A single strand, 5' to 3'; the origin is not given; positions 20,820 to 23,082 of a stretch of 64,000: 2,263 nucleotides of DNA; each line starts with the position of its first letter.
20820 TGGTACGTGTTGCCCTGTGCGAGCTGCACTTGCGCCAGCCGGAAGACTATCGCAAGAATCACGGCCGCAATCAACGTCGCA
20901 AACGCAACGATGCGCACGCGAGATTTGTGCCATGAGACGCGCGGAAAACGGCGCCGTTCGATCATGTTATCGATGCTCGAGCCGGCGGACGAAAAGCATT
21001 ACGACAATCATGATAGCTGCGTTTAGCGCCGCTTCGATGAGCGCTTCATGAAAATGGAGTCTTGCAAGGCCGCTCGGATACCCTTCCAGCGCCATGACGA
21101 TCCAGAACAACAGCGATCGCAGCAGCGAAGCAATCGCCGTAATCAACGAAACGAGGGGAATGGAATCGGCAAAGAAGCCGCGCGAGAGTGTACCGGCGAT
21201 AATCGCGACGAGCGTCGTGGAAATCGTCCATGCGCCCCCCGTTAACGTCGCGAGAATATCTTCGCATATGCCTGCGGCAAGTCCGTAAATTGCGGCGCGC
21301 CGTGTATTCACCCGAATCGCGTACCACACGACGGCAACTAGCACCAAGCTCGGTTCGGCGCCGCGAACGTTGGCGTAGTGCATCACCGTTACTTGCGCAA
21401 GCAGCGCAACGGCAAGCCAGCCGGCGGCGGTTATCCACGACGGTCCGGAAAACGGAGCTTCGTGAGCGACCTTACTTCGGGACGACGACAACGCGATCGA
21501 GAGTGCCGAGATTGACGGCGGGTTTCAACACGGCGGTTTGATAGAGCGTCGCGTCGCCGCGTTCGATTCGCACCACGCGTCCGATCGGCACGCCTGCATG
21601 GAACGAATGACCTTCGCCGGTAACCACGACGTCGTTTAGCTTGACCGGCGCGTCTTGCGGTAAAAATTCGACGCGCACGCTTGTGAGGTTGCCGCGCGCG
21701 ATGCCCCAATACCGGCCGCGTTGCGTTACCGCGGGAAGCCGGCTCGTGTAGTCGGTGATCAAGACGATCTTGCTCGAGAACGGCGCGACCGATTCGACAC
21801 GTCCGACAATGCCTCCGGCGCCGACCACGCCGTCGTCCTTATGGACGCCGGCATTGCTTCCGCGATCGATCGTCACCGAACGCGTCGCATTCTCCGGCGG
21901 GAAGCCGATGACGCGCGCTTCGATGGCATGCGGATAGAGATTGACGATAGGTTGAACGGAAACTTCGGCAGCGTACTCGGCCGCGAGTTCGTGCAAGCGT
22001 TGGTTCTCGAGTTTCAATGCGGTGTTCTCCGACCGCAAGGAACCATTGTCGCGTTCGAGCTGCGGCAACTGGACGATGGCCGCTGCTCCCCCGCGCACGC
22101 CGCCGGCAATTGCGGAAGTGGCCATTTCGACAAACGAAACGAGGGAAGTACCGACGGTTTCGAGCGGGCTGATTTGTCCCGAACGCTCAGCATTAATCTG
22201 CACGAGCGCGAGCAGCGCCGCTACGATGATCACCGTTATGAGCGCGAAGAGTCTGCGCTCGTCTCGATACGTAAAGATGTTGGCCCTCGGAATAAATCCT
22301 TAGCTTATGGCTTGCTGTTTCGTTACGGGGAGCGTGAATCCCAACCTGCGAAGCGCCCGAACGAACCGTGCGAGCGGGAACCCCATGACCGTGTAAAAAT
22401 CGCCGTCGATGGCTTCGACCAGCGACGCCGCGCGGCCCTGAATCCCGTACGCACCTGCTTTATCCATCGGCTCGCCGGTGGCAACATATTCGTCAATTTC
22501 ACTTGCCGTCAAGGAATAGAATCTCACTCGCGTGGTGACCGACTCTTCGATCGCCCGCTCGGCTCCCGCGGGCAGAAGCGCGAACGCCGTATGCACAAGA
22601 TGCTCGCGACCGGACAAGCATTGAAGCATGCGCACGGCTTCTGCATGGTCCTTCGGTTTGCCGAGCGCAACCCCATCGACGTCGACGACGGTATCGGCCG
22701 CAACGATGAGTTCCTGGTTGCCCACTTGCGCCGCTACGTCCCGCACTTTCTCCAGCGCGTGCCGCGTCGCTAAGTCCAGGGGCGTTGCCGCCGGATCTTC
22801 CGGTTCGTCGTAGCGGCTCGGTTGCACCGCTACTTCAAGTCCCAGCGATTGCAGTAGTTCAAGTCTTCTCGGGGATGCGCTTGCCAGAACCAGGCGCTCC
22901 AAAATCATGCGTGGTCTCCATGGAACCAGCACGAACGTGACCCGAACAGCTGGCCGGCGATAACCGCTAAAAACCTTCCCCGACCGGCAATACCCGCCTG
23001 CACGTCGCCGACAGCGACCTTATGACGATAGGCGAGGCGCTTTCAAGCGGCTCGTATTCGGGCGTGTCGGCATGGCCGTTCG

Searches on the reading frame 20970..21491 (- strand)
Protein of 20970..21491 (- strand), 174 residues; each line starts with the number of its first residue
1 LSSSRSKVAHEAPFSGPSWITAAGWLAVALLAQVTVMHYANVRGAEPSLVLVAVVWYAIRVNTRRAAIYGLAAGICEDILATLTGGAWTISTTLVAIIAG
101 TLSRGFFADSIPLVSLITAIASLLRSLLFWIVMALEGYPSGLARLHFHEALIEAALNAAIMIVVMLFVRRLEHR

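Call 79: search_protein_families(library=pfam, proteins=[window:20970-21491:-], max_evalue=0.001)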
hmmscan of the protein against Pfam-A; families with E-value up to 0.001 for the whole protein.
window:20970-21491:- (174 aa): 1 family
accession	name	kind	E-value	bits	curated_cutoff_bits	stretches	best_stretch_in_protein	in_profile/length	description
PF04093.17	MreD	-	2.8e-07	31.2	24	1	24-169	12-156/158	rod shape-determining protein MreD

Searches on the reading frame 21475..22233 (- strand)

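Call 79: search_protein_families(library=pfam, proteins=[window:21475-22233:-], max_evalue=0.001)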
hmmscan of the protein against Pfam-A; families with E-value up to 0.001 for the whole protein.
window:21475-22233:- (253 aa): 1 family
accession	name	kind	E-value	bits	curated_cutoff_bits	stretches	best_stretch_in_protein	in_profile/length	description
PF04085.20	MreC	-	4e-36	124.4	28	1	108-251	1-146/147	Rod shape-determining protein MreC, barrel core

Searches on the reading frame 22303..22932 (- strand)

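Call 79: search_protein_families(library=pfam, proteins=[window:22303-22932:-], max_evalue=0.001)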
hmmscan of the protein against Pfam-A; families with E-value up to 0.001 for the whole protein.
window:22303-22932:- (210 aa): 1 family
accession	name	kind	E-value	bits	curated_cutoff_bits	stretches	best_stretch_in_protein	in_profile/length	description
PF02545.19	Maf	-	9.7e-60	201.9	27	1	13-196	1-186/187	Maf-like protein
